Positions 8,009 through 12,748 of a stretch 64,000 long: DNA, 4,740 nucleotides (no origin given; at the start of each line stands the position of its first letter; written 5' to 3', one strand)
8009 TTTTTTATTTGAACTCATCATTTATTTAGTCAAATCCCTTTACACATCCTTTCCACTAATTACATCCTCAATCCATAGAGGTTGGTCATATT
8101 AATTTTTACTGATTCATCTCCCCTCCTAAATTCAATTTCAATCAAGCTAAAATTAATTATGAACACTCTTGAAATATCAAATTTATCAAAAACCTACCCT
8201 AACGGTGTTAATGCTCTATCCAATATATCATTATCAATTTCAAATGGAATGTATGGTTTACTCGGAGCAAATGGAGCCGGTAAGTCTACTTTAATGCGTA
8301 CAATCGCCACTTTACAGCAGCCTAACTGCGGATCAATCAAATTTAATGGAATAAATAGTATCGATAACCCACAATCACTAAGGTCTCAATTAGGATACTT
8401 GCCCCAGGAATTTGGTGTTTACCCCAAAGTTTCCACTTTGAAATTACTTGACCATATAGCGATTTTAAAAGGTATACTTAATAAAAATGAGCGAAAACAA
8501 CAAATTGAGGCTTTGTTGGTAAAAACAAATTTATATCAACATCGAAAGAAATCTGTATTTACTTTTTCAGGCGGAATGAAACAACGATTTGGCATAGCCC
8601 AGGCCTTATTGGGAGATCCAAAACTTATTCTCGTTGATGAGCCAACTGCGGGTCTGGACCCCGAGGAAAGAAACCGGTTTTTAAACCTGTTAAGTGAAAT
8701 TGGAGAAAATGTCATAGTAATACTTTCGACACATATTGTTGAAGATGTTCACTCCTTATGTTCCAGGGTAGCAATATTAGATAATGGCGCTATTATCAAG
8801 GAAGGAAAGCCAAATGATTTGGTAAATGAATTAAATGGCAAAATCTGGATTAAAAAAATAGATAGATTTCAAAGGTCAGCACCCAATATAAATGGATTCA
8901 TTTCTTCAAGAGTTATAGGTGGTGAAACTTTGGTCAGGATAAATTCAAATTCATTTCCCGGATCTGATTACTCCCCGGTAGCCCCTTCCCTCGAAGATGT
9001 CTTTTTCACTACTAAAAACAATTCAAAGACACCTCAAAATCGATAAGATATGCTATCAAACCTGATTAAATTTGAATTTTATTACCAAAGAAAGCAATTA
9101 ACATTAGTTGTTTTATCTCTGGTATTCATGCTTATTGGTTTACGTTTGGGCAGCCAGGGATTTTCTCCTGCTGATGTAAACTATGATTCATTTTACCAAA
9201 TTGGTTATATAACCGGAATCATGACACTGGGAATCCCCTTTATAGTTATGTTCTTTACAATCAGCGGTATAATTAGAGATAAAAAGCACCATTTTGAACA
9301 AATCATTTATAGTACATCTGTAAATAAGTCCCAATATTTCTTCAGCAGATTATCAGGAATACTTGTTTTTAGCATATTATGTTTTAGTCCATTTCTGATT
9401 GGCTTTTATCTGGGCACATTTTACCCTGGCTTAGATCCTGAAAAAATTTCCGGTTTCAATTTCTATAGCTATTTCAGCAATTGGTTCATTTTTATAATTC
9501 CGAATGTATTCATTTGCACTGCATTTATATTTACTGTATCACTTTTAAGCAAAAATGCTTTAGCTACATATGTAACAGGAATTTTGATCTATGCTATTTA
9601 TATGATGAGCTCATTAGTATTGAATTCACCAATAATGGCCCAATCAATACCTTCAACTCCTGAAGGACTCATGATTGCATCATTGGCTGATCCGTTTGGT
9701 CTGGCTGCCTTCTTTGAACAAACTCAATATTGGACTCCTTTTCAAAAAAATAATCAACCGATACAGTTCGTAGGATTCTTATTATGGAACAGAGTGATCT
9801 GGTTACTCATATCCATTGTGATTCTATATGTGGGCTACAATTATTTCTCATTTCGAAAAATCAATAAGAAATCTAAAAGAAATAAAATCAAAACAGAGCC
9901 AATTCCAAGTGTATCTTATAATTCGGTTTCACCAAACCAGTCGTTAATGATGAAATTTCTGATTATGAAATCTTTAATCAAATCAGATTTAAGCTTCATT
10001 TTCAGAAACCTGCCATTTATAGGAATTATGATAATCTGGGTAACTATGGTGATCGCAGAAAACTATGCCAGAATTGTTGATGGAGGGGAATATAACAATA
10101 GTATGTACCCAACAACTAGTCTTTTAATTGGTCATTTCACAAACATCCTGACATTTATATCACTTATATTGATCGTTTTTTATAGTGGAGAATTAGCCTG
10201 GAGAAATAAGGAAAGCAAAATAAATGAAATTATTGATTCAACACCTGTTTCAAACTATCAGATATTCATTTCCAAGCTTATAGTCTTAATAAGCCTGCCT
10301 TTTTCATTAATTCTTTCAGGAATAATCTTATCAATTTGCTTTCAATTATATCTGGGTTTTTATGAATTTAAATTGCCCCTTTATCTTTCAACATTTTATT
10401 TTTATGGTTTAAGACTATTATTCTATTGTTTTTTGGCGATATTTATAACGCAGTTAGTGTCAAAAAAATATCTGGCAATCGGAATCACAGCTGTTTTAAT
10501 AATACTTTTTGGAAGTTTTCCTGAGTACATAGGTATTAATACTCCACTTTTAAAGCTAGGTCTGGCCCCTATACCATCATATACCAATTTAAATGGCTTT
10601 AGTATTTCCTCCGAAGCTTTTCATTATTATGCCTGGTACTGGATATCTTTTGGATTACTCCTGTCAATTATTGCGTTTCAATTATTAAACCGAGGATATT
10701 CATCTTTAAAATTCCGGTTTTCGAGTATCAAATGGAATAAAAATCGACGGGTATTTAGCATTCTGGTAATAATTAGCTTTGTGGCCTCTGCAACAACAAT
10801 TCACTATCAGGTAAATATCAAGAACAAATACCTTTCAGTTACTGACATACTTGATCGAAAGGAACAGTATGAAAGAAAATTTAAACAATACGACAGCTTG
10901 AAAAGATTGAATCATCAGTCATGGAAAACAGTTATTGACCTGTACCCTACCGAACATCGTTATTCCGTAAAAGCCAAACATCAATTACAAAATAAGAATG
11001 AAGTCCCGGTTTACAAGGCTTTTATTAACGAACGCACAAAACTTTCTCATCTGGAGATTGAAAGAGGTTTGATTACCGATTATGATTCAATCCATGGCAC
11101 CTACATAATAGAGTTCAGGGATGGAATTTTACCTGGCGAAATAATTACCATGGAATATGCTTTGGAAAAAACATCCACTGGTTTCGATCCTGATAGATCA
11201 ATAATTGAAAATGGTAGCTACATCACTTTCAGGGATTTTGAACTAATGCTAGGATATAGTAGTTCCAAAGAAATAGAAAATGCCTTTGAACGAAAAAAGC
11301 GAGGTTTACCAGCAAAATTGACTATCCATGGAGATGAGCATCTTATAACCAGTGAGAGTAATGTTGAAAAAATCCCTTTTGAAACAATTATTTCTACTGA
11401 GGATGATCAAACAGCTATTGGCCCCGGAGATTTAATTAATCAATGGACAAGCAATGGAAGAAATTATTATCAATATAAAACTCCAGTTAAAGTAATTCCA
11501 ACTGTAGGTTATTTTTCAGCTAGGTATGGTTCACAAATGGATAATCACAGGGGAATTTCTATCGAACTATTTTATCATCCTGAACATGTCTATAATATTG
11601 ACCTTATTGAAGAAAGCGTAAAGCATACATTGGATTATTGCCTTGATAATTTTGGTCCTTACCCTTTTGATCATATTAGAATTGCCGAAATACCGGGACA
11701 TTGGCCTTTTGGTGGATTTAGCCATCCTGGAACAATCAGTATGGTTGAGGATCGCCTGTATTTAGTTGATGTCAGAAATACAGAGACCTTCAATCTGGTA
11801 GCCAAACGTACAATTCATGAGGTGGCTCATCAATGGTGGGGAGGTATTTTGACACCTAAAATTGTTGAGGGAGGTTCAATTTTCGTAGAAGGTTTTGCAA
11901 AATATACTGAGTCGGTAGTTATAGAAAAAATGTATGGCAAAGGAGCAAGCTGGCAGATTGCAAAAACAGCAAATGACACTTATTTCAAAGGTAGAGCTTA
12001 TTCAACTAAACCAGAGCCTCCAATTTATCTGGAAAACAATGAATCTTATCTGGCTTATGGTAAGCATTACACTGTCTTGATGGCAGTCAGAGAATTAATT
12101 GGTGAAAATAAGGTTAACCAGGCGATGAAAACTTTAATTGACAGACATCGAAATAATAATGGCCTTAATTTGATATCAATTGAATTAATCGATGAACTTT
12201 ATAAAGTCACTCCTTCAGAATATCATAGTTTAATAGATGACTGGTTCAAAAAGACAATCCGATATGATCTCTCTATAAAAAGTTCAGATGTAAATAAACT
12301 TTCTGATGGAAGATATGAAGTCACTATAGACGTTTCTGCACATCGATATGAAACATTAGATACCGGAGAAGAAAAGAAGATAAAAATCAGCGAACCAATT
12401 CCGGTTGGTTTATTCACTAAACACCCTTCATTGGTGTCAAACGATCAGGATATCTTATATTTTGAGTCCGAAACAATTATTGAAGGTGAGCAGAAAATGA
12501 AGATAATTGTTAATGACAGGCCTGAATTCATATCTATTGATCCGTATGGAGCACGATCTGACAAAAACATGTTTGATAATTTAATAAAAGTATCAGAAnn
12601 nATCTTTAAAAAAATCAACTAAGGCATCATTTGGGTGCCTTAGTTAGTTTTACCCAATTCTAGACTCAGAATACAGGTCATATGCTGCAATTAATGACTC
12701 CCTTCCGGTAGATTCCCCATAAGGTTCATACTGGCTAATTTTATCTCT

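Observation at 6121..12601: LytTR two-component system divergent from an ABC exporter whose permease is fused to a periplasmic M1 aminopeptidase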

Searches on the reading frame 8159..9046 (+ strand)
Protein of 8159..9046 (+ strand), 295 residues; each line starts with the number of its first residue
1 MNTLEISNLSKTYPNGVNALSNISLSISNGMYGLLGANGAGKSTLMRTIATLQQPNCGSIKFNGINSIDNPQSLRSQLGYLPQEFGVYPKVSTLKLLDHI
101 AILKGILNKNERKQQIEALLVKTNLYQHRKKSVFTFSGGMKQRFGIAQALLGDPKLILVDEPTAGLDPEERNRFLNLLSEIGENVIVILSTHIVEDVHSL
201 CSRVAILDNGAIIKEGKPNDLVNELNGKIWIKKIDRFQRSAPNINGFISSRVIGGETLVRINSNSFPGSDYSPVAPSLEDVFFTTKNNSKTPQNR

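Call 3: search_protein_families(library=pfam, proteins=[window:8159-9046:+], max_evalue=0.01)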
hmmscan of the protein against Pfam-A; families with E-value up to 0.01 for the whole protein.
window:8159-9046:+ (295 aa): 5 families
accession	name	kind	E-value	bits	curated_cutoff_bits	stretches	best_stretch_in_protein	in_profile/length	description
PF00005.33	ABC_tran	-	5.1e-30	105.3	25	1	20-164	1-137/137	ABC transporter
PF13304.12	AAA_21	-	1.2e-14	55.5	27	2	133-192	235-298/304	AAA domain, putative AbiEii toxin, Type IV TA system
PF13175.12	AAA_15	-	1.6e-05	25.2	32.1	0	20-70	14-55/374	AAA ATPase domain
PF02463.25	SMC_N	-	1.6e-05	24.8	40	0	22-49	17-44/220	RecF/RecN/SMC N terminal domain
PF13555.12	AAA_29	-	9e-05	22.6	27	1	28-64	20-56/61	P-loop containing region of AAA domain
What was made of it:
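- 8159..9046 (+): ABC ATPase (295 aa from the ATG at 8159). Two copies are presumed to serve the single tandem permease. ABC_tran E 5e-30 (call 3).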

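Call 4: search_protein_families(library=ncbifam, proteins=[window:8159-9046:+], max_evalue=0.01)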
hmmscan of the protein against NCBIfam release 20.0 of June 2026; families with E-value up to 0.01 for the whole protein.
window:8159-9046:+ (295 aa): 194 families (the best 25 are shown)
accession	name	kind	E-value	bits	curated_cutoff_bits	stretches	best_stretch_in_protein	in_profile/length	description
TIGR01188.1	drrA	subfamily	2.7e-51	174.7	312.45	1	12-230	2-220/302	daunorubicin resistance ABC transporter, ATP-binding protein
TIGR03522.1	GldA_ABC_ATP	equivalog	1.5e-49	169.1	402.6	1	4-226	3-224/301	gliding motility-associated ABC transporter ATP-binding subunit GldA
TIGR02315.1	ABC_phnC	equivalog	1.1e-41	142.9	266.1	1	4-228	2-240/243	phosphonate ABC transporter ATP-binding protein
TIGR03864.1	PQQ_ABC_ATP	hypoth_equivalog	4.4e-40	137.6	302.25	1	4-227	2-225/236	ABC transporter, ATP-binding subunit, PQQ-dependent alcohol dehydrogenase system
TIGR04406.1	LPS_export_lptB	equivalog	1.3e-39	135.9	240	1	3-225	1-226/239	LPS export ABC transporter ATP-binding protein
TIGR03740.1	galliderm_ABC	subfamily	1.4e-39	136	309.75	1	4-220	1-210/223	lantibiotic protection ABC transporter ATP-binding subunit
NF010059.0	PRK13536.1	equivalog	1.8e-38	132.1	549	1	3-227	43-267/342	nodulation factor ABC transporter ATP-binding protein NodI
NF033858.1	ABC2_perm_RbbA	equivalog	1.9e-38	132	1050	1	5-224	3-227/909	ribosome-associated ATPase/putative transporter RbbA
TIGR03608.1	L_ocin_972_ABC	subfamily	4.2e-37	127.6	254.85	1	7-202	2-201/206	putative bacteriocin export ABC transporter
NF010060.0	PRK13537.1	equivalog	8.6e-37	126.7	521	1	3-258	15-271/314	nodulation factor ABC transporter ATP-binding protein NodI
TIGR04521.1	ECF_ATPase_2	equivalog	4e-36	124.5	330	1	7-224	4-235/279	energy-coupling factor transporter ATPase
TIGR01288.1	nodI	equivalog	4.6e-35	121.1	424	1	4-228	5-229/303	nodulation factor ABC transporter ATP-binding protein NodI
TIGR04520.1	ECF_ATPase_1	equivalog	1.1e-34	120.1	315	1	5-224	2-226/269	energy-coupling factor transporter ATPase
NF007027.0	PRK09493.1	equivalog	1.2e-33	116.5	379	1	4-224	2-226/240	glutamine ABC transporter ATP-binding protein GlnQ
NF043075.1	MMSYN1_0197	equivalog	1.2e-33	116.5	550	1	2-228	1-227/341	spermidine/putrescine ABC transporter ATP-binding protein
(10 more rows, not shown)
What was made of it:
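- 8159..9046 (+): The best NCBIfam models are DrrA and GldA, both below their cutoffs (call 4).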

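Call 66: search_protein_families(library=padloc, proteins=[window:8159-9046:+], max_evalue=0.001)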
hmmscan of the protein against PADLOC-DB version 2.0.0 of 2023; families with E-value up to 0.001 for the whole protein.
window:8159-9046:+ (295 aa): 25 families
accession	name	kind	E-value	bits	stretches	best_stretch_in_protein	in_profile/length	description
PDLC04135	mad3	-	4.1e-27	93.7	2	121-209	249-339/374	mads_3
PDLC02980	AriA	-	2.7e-13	48.5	2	132-192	234-298/304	-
PDLC04140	mad8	-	3.5e-08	31.3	1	15-50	12-48/314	mads_8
PDLC04175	HEC-01A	-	1.6e-07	28.7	0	146-195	259-310/363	-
PDLC04164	AriA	-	2.3e-07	28.6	0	129-192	165-231/253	-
PDLC03878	NsnB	-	3.4e-07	28.4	0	34-64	26-59/345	-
PDLC00289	PtuA1|PtuA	-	7.6e-07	26.5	1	155-192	250-287/404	AAA ATPase domain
PDLC02914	ATPase-Toprim_I-B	-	8.5e-07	26.5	0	29-56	25-52/443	-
PDLC00091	GajA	-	4e-06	23.9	0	155-192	298-337/627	AAA ATPase domain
PDLC02979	AriA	-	5.7e-06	24.4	0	20-56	14-50/373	-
PDLC02915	ATPase-Toprim_I-B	-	7.2e-06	23.1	0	156-193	258-295/623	-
PDLC02335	AbiLi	-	8.4e-06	23.1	0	33-54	80-101/326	AbiLi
PDLC00096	GajA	-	1.8e-05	21.7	0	155-193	290-333/630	AAA ATPase domain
PDLC04213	HEC-02A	-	4.4e-05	21.2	0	18-56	12-50/337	-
PDLC04541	PDC-M25A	-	5.2e-05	20.5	0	19-61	12-53/380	-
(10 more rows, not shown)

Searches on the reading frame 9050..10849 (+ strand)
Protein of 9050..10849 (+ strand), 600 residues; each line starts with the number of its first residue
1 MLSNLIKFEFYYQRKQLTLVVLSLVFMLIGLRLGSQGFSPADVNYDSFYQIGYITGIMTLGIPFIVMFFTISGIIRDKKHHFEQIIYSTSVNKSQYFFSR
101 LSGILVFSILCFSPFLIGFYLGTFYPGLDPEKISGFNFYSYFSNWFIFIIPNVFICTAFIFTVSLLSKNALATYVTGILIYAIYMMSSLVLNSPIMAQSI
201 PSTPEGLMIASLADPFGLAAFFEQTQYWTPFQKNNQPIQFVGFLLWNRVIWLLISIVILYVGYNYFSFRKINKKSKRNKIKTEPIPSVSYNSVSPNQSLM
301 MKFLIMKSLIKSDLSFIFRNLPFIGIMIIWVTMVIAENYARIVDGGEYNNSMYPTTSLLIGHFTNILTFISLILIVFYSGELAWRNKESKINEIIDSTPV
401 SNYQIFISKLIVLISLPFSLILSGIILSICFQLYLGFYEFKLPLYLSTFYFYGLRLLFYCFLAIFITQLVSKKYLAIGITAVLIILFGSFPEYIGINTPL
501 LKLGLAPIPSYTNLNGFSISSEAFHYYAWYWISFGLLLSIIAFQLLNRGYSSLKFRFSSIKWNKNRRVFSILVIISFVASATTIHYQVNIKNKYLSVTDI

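Call 82: predict_structure(alignment_id=A4)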
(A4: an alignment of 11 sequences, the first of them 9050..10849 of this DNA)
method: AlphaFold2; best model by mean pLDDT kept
length: 600 residues; sequences in the alignment: 11
mean_pLDDT: 74.6   pTM: 0.70
mean pLDDT of the five models: 74.6, 67.8, 67.6, 64.4, 61.7
residues with pLDDT >= 90: 60; 70-90: 367; 50-70: 105; < 50: 68
segments of 3 or more residues with pLDDT < 50: 194-201, 271-294, 388-397, 510-520, 590-600
pLDDT, mean of each block of 10 residues (from residue 1): 83 77 81 66 74 76 86 80 71 86 90 87 78 78 84 91 85 80 68 50 61 70 68 72 75 91 77 43 42 60 84 84 83 84 62 78 83 86 59 44 85 93 92 86 85 89 87 77 74 58 66 40 77 90 70 58 78 87 68 39
secondary structure, 60 per line:
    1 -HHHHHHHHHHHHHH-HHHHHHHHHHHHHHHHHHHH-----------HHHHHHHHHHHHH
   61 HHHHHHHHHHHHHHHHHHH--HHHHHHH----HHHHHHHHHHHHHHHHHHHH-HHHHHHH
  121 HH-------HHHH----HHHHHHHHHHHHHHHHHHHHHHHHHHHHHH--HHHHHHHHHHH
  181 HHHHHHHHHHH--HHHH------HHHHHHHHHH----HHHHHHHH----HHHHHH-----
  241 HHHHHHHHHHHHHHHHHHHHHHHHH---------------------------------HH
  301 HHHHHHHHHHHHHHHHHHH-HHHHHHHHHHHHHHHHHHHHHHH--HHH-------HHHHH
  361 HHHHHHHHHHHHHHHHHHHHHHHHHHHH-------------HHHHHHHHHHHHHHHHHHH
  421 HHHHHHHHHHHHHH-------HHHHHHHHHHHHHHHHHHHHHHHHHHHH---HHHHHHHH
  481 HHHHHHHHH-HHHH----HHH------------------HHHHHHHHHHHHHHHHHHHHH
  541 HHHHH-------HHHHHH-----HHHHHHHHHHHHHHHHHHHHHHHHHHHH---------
elements in order: H2-15 H17-36 H48-79 H82-88 H93-112 H114-122 H130-133 H138-167 H170-191 H194-197 H204-213 H218-225 H230-235 H241-265 H299-319 H321-343 H356-388 H402-434 H442-469 H473-489 H491-494 H520-545 H553-558 H564-591

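Call 87: fold_search(model_id=the predicted structure, library=pdb)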
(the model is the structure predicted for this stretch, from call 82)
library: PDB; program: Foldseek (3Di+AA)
matches with E <= 10: 193; with E <= 0.001: 0
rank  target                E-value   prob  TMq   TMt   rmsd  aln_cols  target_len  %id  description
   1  8k1p_A                1.0e-03  1.00  0.52  0.59   8.9       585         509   13  mycobacterial efflux pump, ADP+vanadate bound state (released 2024-07-17)
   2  8k1o_A                1.6e-03  1.00  0.54  0.62   8.9       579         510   14  mycobacterial efflux pump, AMPPNP bound state (released 2024-07-17)
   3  7o0z_D                2.7e-03  1.00  0.33  0.66   5.6       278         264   14  ABC transporter NosFY, nucleotide-free in GDN (released 2022-11-02)
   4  7znq_Y                3.1e-03  1.00  0.35  0.71   5.4       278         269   13  ABC transporter complex NosDFYL in GDN (released 2022-08-03)
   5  7o0y_E                4.7e-03  1.00  0.31  0.66   5.1       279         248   15  ABC transporter NosDFY, nucleotide-free in GDN (released 2022-04-13)
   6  7o0y_D                5.3e-03  1.00  0.34  0.69   5.4       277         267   14  ABC transporter NosDFY, nucleotide-free in GDN (released 2022-04-13)
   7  8k1n_C                8.0e-03  1.00  0.43  0.47  11.6       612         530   13  mycobacterial efflux pump, substrate-bound state (released 2024-07-17)
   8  8k1m_B                9.3e-03  1.00  0.43  0.48  11.0       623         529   13  mycobacterial efflux pump, apo state (released 2024-07-17)
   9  7qba_E                1.0e-02  1.00  0.33  0.68   5.4       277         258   14  CryoEM structure of the ABC transporter NosDFY complexed with nitrous oxide reductase NosZ (released 2022-08-03)
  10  7o12_E                1.1e-02  1.00  0.31  0.66   5.2       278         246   14  ABC transporter NosDFY, AMPPNP-bound in GDN (released 2022-04-13)
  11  7o0z_E                1.3e-02  1.00  0.31  0.64   6.3       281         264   13  ABC transporter NosFY, nucleotide-free in GDN (released 2022-11-02)
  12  7znq_y                1.9e-02  1.00  0.32  0.69   4.9       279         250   16  ABC transporter complex NosDFYL in GDN (released 2022-08-03)
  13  7o17_D                1.9e-02  1.00  0.32  0.63   6.2       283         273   13  ABC transporter NosDFY E154Q, ATP-bound in lipid nanodisc (released 2022-04-13)
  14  7qba_D                2.0e-02  1.00  0.33  0.63   6.0       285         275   14  CryoEM structure of the ABC transporter NosDFY complexed with nitrous oxide reductase NosZ (released 2022-08-03)
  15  7r8b_B                5.5e-02  1.00  0.31  0.32   6.3       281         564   14  The structure of human ABCG5/ABCG8 supplemented with cholesterol (released 2021-09-08)
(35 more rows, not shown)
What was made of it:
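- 9947..10687 (+): Second ABC-2 membrane half (TM7-12, residues 300-546), homologous to the first half. In Foldseek the whole 12-TM body aligns to the tandem permease Rv1217c over 579-585 columns (call 87).
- Closest known: Rv1217c-Rv1218c mycobacterial efflux pump. Same: The whole 12-TM body aligns over 579-585 columns with TM-score 0.52-0.62 (call 87).
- Foldseek aligns the whole tandem body to Rv1217c (call 87).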

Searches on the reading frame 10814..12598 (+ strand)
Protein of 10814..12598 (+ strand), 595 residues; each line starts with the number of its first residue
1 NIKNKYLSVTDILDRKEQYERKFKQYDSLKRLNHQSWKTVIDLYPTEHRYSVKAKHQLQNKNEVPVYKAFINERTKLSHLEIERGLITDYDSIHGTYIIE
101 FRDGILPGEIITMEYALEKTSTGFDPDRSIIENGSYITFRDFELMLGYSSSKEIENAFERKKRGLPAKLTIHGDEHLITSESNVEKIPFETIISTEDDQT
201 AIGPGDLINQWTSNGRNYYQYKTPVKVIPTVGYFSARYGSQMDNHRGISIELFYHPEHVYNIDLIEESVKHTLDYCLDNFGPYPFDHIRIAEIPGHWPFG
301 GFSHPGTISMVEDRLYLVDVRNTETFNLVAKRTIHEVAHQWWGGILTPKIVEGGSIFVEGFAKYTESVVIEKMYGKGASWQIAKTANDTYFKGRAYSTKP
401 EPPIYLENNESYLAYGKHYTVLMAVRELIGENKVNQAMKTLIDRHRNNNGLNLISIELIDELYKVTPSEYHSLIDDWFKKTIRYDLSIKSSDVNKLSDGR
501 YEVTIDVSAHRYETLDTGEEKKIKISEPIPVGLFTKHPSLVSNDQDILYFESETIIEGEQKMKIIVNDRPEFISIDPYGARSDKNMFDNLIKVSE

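Call 29: search_protein_representatives(protein=window:10814-12598:+)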
Query: 595 residues. Proteins with E-value up to 0.001 (for the whole library): 3315; up to 1e-10: 1692; up to 1e-30: 978. The best 150 are listed.
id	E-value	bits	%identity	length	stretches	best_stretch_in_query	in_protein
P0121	5.4e-193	659.2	48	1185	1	1-592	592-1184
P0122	9.1e-192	655.2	50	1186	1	1-594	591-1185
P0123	2.8e-191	653.6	49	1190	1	1-592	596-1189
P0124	4.5e-189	646.3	49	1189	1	1-590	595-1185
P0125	2.4e-187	640.6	48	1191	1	1-592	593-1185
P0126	3.1e-173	594.0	46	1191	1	1-593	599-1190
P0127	1.4e-172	591.8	44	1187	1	2-591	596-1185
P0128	2.0e-169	581.4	45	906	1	1-592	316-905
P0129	2.6e-157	541.4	44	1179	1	1-589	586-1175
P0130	7.3e-153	526.7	49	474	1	123-589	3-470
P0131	1.3e-146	506.1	42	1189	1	1-592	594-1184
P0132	3.9e-146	504.5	43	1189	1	1-593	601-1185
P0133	9.6e-143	493.3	50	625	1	2-447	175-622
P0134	8.7e-142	490.2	40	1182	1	6-589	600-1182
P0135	2.1e-140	485.6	55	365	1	228-592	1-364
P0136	8.3e-140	483.6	40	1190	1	1-591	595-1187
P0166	4.3e-94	332.7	32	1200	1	6-593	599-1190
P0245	3.3e-75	270.3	28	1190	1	1-593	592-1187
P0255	5.5e-74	266.3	29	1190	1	6-589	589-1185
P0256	5.5e-74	266.3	30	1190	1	3-592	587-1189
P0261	9.7e-74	265.5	28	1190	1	2-593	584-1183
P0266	2.4e-73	264.1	32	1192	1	1-594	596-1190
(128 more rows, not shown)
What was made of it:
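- The covalent fusion is obligate (call 29).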
